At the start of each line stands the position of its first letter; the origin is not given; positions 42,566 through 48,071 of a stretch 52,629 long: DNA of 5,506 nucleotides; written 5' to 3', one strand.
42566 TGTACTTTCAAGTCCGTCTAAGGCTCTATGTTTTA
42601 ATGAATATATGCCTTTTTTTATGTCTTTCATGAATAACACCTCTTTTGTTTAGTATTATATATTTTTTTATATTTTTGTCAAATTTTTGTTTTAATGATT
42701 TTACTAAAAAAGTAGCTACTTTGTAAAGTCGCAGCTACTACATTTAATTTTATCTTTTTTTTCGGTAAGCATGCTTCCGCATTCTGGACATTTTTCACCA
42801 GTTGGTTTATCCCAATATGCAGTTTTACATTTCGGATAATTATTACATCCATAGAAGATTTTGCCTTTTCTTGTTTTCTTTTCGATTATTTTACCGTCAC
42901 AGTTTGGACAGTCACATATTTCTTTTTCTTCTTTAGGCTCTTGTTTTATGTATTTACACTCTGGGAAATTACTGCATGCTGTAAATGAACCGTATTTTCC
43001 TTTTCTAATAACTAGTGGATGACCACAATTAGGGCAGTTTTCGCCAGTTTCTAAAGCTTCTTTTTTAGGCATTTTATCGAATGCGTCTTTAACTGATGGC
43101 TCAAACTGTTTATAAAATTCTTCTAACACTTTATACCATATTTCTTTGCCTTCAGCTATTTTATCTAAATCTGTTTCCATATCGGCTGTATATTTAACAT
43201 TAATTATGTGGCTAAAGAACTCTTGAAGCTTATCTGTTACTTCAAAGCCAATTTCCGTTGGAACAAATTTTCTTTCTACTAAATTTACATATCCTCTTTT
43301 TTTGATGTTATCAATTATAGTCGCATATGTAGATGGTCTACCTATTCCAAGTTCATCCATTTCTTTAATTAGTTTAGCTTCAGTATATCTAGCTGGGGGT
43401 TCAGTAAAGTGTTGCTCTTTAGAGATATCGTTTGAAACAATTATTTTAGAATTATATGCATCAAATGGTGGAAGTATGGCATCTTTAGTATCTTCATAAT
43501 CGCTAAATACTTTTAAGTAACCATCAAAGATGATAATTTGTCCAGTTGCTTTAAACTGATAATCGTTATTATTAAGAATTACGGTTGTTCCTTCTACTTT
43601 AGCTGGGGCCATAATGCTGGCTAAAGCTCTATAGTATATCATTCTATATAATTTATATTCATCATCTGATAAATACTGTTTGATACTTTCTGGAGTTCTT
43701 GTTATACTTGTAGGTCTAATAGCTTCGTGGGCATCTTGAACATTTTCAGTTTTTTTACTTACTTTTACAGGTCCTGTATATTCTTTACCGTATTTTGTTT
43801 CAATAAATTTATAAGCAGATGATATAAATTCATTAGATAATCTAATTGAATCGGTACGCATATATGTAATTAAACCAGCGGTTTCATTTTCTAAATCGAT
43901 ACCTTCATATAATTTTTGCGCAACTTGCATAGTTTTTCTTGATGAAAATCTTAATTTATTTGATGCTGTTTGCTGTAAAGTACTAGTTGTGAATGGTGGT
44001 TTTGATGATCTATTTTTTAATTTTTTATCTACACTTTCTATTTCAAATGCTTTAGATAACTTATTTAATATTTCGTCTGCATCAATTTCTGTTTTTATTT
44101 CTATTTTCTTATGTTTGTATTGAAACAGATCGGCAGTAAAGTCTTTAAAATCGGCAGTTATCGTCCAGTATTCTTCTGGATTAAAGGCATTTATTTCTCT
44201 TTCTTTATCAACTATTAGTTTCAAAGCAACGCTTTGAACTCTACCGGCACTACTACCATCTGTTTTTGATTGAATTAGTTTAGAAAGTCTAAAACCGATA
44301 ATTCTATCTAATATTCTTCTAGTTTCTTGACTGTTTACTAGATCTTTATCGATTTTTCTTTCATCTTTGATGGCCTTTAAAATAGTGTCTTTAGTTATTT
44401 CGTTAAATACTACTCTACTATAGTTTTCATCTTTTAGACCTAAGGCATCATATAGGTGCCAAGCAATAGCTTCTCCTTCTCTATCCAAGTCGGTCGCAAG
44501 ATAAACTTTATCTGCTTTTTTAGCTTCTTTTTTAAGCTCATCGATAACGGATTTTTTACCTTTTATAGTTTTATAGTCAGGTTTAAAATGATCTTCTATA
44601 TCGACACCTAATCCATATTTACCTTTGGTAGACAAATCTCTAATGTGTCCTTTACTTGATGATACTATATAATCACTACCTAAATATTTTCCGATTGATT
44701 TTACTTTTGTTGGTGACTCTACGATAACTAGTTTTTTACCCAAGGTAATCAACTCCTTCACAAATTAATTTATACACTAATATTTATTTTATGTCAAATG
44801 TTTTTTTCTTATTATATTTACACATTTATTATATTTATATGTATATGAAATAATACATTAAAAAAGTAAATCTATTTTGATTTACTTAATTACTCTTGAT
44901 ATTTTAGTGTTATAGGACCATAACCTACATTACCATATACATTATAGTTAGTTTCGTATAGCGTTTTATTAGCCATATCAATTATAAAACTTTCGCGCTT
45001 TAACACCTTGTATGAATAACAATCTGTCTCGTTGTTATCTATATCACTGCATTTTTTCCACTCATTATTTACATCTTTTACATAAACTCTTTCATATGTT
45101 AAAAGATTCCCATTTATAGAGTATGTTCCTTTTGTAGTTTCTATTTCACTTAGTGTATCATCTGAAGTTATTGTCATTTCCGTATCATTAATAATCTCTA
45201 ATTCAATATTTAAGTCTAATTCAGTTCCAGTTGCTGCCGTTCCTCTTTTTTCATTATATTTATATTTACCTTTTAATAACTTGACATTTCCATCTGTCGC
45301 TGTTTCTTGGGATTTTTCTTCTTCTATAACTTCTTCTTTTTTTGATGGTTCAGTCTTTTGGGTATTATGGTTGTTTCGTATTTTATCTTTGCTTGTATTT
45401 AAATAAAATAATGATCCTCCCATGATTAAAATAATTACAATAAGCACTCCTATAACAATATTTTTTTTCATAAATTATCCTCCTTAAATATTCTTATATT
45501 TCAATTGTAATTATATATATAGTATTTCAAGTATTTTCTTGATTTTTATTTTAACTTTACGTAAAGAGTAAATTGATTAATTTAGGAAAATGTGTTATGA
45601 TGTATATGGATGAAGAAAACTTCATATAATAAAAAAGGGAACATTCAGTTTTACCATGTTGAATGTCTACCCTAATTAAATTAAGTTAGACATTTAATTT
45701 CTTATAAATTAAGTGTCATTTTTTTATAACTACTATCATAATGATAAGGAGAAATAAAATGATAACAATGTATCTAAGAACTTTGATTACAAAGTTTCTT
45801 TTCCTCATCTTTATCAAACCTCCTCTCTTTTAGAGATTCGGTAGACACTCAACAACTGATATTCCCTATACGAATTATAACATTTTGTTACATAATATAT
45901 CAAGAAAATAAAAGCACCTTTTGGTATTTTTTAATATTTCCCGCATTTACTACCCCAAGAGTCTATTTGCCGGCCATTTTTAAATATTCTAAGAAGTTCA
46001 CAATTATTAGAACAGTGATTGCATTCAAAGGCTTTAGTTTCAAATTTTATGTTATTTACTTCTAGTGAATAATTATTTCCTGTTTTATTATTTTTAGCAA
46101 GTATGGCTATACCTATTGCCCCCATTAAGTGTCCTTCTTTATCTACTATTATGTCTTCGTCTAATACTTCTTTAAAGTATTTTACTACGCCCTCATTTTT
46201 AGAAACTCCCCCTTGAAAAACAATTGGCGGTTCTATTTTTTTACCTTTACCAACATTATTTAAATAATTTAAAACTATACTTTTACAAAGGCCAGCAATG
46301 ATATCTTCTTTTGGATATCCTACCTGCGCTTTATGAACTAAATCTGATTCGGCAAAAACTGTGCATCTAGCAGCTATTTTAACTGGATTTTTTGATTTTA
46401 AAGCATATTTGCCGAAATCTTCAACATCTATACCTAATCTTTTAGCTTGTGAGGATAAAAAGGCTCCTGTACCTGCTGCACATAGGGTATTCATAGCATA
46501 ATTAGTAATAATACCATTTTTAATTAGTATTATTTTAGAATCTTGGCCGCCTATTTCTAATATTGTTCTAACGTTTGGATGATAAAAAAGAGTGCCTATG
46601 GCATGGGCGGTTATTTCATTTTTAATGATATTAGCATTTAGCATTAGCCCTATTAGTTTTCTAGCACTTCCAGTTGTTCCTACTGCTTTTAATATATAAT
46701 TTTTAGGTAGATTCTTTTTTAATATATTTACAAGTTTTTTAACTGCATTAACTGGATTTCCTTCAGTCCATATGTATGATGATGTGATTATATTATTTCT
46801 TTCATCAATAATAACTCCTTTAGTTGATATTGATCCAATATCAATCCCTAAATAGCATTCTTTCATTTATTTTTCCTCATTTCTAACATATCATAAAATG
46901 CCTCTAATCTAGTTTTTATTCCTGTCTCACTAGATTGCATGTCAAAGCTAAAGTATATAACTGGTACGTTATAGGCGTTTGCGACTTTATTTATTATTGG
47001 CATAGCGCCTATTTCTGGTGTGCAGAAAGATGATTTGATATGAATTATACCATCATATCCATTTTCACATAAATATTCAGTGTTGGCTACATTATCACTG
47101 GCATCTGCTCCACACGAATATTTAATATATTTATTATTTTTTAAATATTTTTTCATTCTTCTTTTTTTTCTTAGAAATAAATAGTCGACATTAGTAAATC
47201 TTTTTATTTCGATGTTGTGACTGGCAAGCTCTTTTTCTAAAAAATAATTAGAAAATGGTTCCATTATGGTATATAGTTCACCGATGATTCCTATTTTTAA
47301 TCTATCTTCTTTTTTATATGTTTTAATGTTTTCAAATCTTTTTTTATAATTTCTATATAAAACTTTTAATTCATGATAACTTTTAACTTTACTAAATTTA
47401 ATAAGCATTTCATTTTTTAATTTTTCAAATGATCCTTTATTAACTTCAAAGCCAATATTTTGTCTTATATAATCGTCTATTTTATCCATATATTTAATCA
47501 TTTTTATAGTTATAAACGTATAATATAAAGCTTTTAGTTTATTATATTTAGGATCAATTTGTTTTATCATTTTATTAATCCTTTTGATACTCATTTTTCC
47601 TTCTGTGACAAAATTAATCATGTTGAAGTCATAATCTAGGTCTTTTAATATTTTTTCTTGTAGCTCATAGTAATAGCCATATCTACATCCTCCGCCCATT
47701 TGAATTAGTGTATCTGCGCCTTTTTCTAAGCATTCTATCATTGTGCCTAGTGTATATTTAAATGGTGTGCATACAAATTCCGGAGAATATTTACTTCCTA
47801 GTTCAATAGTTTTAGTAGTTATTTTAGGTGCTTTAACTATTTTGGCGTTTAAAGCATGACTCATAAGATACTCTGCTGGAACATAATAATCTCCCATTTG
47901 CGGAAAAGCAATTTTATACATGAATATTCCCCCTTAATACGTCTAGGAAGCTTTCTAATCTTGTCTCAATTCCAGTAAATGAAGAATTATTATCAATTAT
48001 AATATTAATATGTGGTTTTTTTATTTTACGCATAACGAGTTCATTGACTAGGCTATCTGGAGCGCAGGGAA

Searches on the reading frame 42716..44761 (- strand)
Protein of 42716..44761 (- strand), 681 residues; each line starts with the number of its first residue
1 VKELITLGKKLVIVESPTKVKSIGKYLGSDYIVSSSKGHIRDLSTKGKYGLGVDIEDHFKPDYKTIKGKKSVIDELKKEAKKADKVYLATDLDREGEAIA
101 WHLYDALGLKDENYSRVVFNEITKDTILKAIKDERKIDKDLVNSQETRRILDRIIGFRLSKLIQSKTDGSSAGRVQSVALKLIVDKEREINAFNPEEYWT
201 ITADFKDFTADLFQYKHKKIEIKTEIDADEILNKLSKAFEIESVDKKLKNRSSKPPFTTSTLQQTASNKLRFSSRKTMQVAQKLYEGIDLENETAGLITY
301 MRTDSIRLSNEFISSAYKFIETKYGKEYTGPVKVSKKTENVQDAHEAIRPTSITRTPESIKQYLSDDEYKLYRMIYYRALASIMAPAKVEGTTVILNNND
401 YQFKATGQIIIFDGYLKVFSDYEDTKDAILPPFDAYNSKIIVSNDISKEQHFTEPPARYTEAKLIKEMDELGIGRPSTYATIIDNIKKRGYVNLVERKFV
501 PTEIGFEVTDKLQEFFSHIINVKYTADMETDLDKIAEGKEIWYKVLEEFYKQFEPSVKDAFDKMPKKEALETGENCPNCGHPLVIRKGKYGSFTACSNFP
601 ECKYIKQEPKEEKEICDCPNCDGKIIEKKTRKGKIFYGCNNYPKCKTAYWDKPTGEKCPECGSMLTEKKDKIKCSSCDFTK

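Call 28: search_protein_families(library=pfam, proteins=[window:42716-44761:-], max_evalue=0.001)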
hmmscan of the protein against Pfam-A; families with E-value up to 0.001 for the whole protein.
window:42716-44761:- (681 aa): 4 families
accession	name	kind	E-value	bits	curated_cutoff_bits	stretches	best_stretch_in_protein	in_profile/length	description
PF01131.25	Topoisom_bac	-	1.2e-125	420.2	35.1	1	137-546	2-410/411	DNA topoisomerase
PF01396.24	Zn_ribbon_Top1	-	6.2e-28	96.8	32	2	573-610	1-38/39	Topoisomerase DNA binding C4 zinc finger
PF01751.28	Toprim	-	2.9e-24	85.5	23.1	1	10-122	1-96/96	Toprim domain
PF03119.21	DNA_ligase_ZBD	-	0.00064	20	25.8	0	575-602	1-25/27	NAD-dependent DNA ligase C4 zinc finger domain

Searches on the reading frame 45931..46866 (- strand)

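Call 28: search_protein_families(library=pfam, proteins=[window:45931-46866:-], max_evalue=0.001)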
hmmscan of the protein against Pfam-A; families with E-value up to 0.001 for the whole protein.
window:45931-46866:- (311 aa): 1 family
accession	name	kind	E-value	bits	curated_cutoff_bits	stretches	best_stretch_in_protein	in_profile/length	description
PF01869.26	BcrAD_BadFG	-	9.1e-48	163.5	31.5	1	6-257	1-271/271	BadF/BadG/BcrA/BcrD ATPase family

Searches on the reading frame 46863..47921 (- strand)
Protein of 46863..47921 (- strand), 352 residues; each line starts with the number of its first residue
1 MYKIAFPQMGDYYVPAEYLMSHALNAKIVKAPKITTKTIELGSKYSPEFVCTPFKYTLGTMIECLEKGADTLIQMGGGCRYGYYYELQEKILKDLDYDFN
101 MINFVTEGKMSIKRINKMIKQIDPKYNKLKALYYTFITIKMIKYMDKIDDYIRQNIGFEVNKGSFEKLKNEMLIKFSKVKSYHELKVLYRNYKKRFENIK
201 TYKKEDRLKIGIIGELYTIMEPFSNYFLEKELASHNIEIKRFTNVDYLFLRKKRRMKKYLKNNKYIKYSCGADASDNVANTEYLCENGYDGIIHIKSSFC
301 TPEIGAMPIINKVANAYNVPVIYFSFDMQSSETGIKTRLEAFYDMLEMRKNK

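Call 29: search_protein_families(library=pfam, proteins=[window:46863-47921:-], max_evalue=0.001)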
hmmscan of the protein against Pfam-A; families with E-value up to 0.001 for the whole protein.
window:46863-47921:- (352 aa): 2 families
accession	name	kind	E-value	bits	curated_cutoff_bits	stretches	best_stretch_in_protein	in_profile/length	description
PF06050.19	HGD-D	-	4.1e-14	53.3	28.4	1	12-346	2-342/342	2-hydroxyglutaryl-CoA dehydratase, D-component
PF09989.15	DUF2229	-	2.2e-06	27.9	29.4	0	22-72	22-73/218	CoA enzyme activase uncharacterised domain (DUF2229)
